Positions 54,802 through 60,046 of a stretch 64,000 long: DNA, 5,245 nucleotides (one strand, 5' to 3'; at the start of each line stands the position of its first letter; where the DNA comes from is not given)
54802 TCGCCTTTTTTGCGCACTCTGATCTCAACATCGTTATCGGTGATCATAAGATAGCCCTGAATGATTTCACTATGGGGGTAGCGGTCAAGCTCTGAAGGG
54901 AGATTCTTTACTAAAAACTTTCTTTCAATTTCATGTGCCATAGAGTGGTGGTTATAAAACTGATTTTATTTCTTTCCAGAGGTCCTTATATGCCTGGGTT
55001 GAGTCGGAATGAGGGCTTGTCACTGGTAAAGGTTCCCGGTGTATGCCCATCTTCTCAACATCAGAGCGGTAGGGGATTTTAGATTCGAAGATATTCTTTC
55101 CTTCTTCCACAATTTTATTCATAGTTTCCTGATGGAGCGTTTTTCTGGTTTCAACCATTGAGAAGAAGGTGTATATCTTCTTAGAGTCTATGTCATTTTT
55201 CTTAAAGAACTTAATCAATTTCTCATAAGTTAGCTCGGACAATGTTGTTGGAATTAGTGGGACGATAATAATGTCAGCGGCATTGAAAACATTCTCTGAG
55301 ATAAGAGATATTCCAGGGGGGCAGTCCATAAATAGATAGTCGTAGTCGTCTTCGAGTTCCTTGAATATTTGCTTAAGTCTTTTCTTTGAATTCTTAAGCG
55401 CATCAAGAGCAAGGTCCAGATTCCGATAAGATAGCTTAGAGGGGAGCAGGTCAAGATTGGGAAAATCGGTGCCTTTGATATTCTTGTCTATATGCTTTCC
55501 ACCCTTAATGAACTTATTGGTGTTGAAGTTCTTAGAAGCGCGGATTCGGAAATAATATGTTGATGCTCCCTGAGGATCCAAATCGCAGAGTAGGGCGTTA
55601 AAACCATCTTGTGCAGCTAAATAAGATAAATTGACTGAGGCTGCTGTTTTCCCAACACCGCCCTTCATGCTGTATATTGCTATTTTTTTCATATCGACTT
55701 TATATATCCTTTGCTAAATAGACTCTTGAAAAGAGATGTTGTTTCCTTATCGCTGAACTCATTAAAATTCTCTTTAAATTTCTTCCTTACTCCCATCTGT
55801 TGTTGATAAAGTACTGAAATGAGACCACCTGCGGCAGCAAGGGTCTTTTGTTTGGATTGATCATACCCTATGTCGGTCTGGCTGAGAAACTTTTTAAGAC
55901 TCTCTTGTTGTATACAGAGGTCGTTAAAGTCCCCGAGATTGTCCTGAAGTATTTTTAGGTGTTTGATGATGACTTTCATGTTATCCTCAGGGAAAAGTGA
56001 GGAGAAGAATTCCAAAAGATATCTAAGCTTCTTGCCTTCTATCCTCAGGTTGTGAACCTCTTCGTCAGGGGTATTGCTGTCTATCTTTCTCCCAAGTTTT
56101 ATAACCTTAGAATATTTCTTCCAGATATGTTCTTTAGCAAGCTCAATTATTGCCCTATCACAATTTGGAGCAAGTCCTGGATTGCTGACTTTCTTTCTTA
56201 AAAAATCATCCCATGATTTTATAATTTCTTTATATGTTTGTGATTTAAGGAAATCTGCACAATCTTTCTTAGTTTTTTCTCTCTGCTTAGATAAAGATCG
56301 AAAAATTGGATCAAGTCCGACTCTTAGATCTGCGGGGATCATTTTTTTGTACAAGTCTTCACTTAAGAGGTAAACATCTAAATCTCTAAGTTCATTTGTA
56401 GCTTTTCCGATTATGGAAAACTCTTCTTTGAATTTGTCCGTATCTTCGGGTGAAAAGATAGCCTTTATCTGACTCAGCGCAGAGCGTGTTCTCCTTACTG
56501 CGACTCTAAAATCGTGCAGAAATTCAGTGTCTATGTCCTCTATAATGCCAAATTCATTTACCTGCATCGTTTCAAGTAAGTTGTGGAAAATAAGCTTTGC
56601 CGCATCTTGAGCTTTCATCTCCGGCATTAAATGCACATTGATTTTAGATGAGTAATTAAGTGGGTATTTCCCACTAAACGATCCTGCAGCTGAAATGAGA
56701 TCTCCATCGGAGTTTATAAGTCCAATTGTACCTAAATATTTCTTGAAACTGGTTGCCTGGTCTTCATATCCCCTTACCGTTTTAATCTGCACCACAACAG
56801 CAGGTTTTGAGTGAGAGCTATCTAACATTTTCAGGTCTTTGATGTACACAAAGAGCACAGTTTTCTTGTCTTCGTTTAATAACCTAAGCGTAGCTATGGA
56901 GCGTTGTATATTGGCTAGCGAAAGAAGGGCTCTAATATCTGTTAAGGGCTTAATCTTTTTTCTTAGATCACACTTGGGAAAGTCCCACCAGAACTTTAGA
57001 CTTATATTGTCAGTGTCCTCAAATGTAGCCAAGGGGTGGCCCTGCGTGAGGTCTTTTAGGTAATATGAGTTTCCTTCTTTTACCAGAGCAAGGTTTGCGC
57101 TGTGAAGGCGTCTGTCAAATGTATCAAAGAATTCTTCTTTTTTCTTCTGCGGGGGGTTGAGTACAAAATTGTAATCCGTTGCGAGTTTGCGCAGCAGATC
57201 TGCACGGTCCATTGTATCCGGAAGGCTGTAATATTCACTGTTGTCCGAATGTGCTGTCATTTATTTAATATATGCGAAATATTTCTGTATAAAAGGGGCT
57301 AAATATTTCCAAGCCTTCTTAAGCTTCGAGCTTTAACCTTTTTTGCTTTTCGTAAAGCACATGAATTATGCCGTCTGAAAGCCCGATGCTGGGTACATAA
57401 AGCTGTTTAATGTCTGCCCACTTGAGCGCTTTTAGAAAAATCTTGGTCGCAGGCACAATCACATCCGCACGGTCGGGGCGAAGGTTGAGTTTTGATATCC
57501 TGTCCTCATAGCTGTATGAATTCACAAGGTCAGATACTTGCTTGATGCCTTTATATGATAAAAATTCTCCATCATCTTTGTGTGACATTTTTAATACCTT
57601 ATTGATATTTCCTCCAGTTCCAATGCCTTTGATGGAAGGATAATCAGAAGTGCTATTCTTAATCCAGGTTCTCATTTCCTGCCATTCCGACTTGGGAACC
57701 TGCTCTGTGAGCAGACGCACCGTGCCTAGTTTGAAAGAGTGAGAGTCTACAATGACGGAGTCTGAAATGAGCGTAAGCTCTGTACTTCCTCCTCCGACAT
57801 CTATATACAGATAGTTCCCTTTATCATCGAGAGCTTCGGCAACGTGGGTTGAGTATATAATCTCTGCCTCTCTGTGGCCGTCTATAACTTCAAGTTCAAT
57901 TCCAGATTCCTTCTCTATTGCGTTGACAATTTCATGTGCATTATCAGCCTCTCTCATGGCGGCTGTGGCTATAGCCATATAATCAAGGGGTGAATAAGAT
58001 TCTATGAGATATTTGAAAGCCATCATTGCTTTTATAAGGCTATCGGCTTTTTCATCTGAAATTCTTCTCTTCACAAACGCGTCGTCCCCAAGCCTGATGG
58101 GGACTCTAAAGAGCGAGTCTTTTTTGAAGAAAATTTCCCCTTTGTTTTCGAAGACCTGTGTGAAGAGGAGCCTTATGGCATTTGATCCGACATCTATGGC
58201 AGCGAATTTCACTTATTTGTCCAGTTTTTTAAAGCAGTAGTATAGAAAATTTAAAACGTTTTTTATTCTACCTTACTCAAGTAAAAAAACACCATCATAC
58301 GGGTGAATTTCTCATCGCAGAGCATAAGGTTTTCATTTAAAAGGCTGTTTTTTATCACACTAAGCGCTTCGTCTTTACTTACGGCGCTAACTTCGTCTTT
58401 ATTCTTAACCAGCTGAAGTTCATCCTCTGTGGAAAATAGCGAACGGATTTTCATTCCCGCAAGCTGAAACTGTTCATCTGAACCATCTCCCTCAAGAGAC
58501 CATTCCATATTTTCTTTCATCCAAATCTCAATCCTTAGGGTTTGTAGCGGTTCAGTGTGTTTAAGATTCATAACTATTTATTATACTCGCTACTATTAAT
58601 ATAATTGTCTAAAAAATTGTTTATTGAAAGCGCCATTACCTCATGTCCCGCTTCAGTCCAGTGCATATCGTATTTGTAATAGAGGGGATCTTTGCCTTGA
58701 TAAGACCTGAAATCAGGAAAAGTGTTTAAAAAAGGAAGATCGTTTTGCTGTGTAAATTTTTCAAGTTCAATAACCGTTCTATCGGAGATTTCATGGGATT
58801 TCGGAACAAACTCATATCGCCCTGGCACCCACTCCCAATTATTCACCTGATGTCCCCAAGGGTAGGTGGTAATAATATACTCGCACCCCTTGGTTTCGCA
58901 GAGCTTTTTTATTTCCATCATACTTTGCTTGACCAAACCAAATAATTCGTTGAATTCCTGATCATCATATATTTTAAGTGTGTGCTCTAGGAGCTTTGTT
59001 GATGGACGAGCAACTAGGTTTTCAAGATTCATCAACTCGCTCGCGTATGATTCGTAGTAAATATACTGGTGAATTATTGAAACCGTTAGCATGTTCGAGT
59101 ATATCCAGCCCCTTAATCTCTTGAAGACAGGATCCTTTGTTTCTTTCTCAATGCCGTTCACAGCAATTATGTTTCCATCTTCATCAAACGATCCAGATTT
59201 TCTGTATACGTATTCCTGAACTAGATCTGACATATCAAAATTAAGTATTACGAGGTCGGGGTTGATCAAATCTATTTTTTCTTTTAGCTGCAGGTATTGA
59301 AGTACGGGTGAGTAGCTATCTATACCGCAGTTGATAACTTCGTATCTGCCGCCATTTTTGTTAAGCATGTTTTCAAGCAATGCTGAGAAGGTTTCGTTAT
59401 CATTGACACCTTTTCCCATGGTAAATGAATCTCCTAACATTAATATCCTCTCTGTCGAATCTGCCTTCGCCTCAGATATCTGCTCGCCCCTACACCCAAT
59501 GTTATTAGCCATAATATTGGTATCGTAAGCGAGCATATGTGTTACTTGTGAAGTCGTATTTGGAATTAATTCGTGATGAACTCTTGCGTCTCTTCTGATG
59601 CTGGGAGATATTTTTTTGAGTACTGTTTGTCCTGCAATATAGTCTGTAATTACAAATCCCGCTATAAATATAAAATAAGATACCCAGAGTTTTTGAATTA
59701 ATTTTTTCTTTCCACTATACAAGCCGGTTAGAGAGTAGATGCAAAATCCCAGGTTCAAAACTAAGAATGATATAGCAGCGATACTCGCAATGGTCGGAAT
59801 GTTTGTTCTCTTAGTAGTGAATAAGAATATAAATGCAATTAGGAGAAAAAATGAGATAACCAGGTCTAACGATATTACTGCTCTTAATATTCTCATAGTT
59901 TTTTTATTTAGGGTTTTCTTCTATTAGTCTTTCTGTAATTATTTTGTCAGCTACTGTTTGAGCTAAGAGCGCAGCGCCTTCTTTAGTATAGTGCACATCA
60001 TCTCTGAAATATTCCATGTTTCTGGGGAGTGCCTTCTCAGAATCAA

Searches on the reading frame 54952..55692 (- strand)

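Call 47: search_protein_families(library=pfam, proteins=[window:54952-55692:-], max_evalue=0.001)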
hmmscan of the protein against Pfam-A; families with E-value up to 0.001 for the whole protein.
window:54952-55692:- (246 aa): 7 families
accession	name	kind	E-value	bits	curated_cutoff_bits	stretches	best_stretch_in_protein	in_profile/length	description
PF13614.12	AAA_31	-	2.1e-36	126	27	1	1-165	1-166/177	AAA domain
PF01656.29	CbiA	-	4.7e-16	59.3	25.4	1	4-220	1-123/125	CobQ/CobB/MinD/ParA nucleotide binding domain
PF10609.15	ParA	-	5.5e-15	55.9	27.1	1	2-242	4-245/246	NUBPL iron-transfer P-loop NTPase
PF06564.18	CBP_BcsQ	-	8.2e-07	29.2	21.3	1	1-143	1-142/234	Cellulose biosynthesis protein BcsQ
PF09140.17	MipZ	-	3.1e-06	27.2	20.7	1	6-146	5-129/262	ATPase MipZ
PF00142.24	Fer4_NifH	-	1.8e-05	24.8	25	0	2-46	1-44/271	4Fe-4S iron sulfur cluster binding proteins, NifH/frxC family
PF07015.17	VirC1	-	5.4e-05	23.1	24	0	109-213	75-183/231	VirC1 protein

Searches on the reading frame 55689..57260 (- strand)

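Call 47: search_protein_families(library=pfam, proteins=[window:55689-57260:-], max_evalue=0.001)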
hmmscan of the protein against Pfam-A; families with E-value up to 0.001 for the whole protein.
window:55689-57260:- (523 aa): 1 family
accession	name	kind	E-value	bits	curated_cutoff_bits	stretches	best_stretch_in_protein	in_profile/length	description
PF05235.19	CHAD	-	7.6e-54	183.5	25.6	1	224-455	2-227/228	CHAD domain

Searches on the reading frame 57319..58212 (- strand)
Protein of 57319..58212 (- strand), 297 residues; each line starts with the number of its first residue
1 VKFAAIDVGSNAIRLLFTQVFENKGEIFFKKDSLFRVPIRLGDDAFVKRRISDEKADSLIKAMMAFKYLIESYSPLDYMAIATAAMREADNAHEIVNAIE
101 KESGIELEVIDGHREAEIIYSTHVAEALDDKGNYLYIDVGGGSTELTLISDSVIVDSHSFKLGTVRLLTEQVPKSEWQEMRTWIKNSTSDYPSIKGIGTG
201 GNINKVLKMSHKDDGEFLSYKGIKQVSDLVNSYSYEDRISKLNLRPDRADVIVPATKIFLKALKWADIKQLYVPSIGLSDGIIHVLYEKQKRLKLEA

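Call 47: search_protein_families(library=pfam, proteins=[window:57319-58212:-], max_evalue=0.001)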
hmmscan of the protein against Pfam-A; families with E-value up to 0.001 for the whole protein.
window:57319-58212:- (297 aa): 1 family
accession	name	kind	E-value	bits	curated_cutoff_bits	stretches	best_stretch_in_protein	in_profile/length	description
PF02541.22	Ppx-GppA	-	1.2e-36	127.1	27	1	39-284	20-279/285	Ppx/GppA phosphatase family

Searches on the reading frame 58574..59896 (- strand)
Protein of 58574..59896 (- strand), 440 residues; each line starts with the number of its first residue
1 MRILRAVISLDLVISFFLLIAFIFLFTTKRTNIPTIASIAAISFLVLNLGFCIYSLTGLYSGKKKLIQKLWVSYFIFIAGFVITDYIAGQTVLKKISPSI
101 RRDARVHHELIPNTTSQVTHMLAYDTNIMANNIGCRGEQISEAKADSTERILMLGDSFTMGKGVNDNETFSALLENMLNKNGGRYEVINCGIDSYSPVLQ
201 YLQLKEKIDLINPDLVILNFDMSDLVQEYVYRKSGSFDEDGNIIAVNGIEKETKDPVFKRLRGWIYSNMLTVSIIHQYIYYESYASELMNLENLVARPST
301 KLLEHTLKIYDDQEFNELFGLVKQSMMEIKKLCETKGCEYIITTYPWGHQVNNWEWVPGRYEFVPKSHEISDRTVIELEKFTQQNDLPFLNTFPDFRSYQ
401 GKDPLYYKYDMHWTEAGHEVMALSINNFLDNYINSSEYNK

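Call 47: search_protein_families(library=pfam, proteins=[window:58574-59896:-], max_evalue=0.001)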
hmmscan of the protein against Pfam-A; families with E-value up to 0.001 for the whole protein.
window:58574-59896:- (440 aa): 3 families
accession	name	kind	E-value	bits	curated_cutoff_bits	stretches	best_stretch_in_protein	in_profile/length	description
PF13472.12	Lipase_GDSL_2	-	9e-11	43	32.9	1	154-420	2-178/178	GDSL-like Lipase/Acylhydrolase family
PF00657.28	Lipase_GDSL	-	1.6e-05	25.6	23.6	1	151-229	1-93/208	GDSL-like Lipase/Acylhydrolase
PF16822.11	ALGX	-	0.00061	20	26.5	0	382-429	82-130/268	SGNH hydrolase-like domain, acetyltransferase AlgX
